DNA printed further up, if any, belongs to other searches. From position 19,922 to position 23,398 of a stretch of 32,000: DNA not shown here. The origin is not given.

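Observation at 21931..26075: The YD-repeat shell is interrupted twice by golvesin-C-like putative carbohydrate-binding domains (five copies, about 1100 aa in total)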

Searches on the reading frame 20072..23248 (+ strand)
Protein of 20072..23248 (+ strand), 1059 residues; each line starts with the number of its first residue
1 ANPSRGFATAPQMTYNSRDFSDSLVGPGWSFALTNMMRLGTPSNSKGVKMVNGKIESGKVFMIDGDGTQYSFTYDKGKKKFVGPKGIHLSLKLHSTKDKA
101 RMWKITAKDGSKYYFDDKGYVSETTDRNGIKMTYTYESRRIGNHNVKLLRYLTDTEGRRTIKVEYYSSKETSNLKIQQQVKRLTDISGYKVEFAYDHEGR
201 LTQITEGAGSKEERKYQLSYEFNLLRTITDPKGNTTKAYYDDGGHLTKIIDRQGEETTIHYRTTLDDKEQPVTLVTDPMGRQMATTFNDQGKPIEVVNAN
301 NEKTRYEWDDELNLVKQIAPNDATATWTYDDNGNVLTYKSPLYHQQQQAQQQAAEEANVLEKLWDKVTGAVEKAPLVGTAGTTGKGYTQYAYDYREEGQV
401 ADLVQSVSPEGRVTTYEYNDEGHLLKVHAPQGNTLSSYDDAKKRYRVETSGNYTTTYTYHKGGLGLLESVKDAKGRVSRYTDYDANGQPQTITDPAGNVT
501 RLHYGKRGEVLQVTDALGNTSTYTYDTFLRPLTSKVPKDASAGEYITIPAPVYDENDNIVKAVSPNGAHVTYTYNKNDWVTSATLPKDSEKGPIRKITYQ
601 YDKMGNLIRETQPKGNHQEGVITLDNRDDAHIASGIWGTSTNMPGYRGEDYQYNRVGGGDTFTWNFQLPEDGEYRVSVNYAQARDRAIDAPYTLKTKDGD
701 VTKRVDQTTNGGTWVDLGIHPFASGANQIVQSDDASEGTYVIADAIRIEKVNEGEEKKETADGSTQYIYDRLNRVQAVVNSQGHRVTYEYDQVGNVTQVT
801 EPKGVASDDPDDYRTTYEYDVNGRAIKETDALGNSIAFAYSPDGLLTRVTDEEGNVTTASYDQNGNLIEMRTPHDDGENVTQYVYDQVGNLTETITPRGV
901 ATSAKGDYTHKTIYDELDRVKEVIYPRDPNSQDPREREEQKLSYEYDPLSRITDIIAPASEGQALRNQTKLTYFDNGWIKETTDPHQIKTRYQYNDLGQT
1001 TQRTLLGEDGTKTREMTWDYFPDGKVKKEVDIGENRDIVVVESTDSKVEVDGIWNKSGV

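Call 59: predict_structure(alignment_id=A4)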
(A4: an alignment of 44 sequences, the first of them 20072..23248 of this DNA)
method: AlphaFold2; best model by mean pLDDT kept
length: 1059 residues; sequences in the alignment: 44
mean_pLDDT: 80.5   pTM: 0.76
mean pLDDT of the five models: 80.5, 79.6, 78.7, 77.2, 76.7
residues with pLDDT >= 90: 609; 70-90: 232; 50-70: 39; < 50: 179
segments of 3 or more residues with pLDDT < 50: 376-383, 619-759, 1035-1059
pLDDT, mean of each block of 10 residues (from residue 1): 85 88 88 85 85 89 85 92 89 92 92 92 89 92 85 94 95 92 95 96 96 96 95 97 94 97 66 95 94 96 97 96 96 93 88 86 72 46 72 89 93 92 92 80 80 91 84 96 94 98 95 97 95 96 96 95 95 97 94 93 96 74 34 25 26 29 35 38 27 30 24 20 24 24 31 41 88 95 91 95 61 86 95 93 93 94 94 81 94 79 66 96 91 84 96 94 85 96 93 95 89 89 91 57 35 33
secondary structure, 60 per line:
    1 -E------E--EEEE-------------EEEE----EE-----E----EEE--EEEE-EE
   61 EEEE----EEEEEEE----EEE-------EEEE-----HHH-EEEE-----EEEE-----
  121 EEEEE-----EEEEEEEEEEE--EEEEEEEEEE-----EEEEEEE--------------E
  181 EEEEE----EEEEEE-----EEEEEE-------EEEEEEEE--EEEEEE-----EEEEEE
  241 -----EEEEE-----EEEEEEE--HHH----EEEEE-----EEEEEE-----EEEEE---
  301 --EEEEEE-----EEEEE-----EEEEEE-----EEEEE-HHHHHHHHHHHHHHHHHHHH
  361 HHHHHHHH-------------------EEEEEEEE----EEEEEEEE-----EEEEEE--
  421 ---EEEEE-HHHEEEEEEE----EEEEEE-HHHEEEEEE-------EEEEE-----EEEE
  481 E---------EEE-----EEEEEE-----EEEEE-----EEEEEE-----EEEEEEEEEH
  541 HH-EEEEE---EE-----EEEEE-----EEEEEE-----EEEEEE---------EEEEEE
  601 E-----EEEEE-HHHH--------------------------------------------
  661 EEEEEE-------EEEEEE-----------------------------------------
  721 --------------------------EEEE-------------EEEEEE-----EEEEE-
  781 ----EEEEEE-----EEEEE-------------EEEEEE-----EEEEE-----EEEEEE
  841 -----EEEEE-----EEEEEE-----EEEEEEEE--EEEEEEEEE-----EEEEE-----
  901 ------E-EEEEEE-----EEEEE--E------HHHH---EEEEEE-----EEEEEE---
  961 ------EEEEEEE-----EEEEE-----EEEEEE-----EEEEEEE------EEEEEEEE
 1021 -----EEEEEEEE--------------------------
elements in order (helices of 4 or more, strands of 3 or more residues): E12-15 E29-32 E49-51 E54-57 E59-64 E69-75 E80-82 E90-93 E103-106 E112-115 E121-125 E131-141 E144-153 E159-165 E180-185 E190-195 E201-206 E214-221 E224-229 E235-240 E246-250 E256-262 E272-276 E282-287 E293-297 E303-308 E314-318 E324-329 E335-339 H341-368 E388-395 E400-407 E413-418 E424-428 E433-439 E444-449 E454-459 E467-471 E477-481 E491-493 E499-504 E510-514 E520-525 E531-539 E544-548 E559-563 E569-574 E580-585 E595-601 E607-611 H613-616 E661-666 E674-679 E747-750 E764-769 E775-779 E785-790 E796-800 E814-819 E825-829 E835-840 E846-850 E856-861 E867-874 E877-885 E891-895 E909-914 E920-924 H934-937 E941-946 E952-957 E967-973 E979-983 E989-994 E1000-1006 E1013-1020 E1026-1033
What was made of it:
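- The AF2 model of aa 1000-2058 gives pLDDT >90 for the hairpins on both sides of G1 (call 59). G1 itself was modelled at pLDDT 20-40, because the homologue rows are gaps there (call 59).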

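Call 61: fold_search(model_id=the predicted structure, library=pdb)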
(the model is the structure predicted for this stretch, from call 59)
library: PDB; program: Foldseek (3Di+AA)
matches with E <= 10: 693; with E <= 0.001: 112
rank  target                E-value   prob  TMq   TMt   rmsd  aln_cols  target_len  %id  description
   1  7q97_A                4.4e-41  1.00  0.36  0.36  26.4      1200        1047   15  Structure of the bacterial type VI secretion system effector RhsA. (released 2021-12-22)
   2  8qja_A                2.5e-40  1.00  0.26  0.27  21.5      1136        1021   15  T6SS-linked Rhs repeat protein - Advenella mimigardefordensis VgrG-Rhs core (released 2024-09-25)
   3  8qjd_B                3.3e-40  1.00  0.28  0.28  18.5      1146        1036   15  T6SS-linked Rhs repeat protein - Salmonella bongori Rhs-core domain (released 2024-09-25)
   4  8qjc                  5.2e-40  1.00  0.32  0.32  15.4      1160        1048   14  T6SS-linked Rhs repeat protein - Salmonella bongori Rhs-core domain with toxin domain (released 2024-09-25)
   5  8qja_C                7.9e-40  1.00  0.27  0.28  22.3      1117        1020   15  T6SS-linked Rhs repeat protein - Advenella mimigardefordensis VgrG-Rhs core (released 2024-09-25)
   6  8qjb_A                9.6e-40  1.00  0.23  0.24  20.5      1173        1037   15  T6SS-linked Rhs repeat protein - Salmonella bongori Rhs-core domain extended N-terminus (released 2024-09-25)
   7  8uxt                  1.5e-39  1.00  0.28  0.22  18.2      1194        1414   13  Acinetobacter baumannii Tse15 Rhs effector, toxin cleavage mutant (D1369N, D1391N) (released 2024-10-09)
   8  8qja_D                3.1e-39  1.00  0.26  0.27  21.4      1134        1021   15  T6SS-linked Rhs repeat protein - Advenella mimigardefordensis VgrG-Rhs core (released 2024-09-25)
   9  8qja_B                1.5e-38  1.00  0.29  0.29  20.5      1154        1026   14  T6SS-linked Rhs repeat protein - Advenella mimigardefordensis VgrG-Rhs core (released 2024-09-25)
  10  8uy4_A                5.3e-38  1.00  0.25  0.21  20.5      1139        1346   15  Acinetobacter baumannii Tse15 Rhs effector (released 2024-10-09)
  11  8cp6_B                1.5e-37  1.00  0.34  0.33  18.0      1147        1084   14  Type six secretion system exported effector 5 (Tse5) (released 2023-12-06)
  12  7pq5                  4.6e-36  1.00  0.30  0.30  21.9      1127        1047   16  Photorhabdus laumondii T6SS-associated Rhs protein carrying the Tre23 toxin domain (released 2021-12-01)
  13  9ifo_A                7.7e-33  1.00  0.22  0.18  22.5      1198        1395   15  Structure of Teneurin-Like Protein (TLP) (released 2026-03-11)
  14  8h8b                  1.2e-32  1.00  0.31  0.32  19.1      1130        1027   14  Type VI secretion system effector RhsP in its pre-autoproteolysis and monomeric form (released 2023-01-18)
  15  8fia_A                5.2e-31  1.00  0.21  0.13  26.7      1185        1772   13  The structure of fly Teneurin self assembly (released 2023-05-03)
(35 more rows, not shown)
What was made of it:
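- On RHS/YD-repeat polymorphic toxin: Best PDB hits are Rhs cocoons, from E 4e-41 (calls 59, 61).
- Its best PDB matches are Rhs cocoons: 7Q97 at E 4e-41, then Tse15, Tse5, TLP, teneurins, TcB-TcC and SGS1 (call 61).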
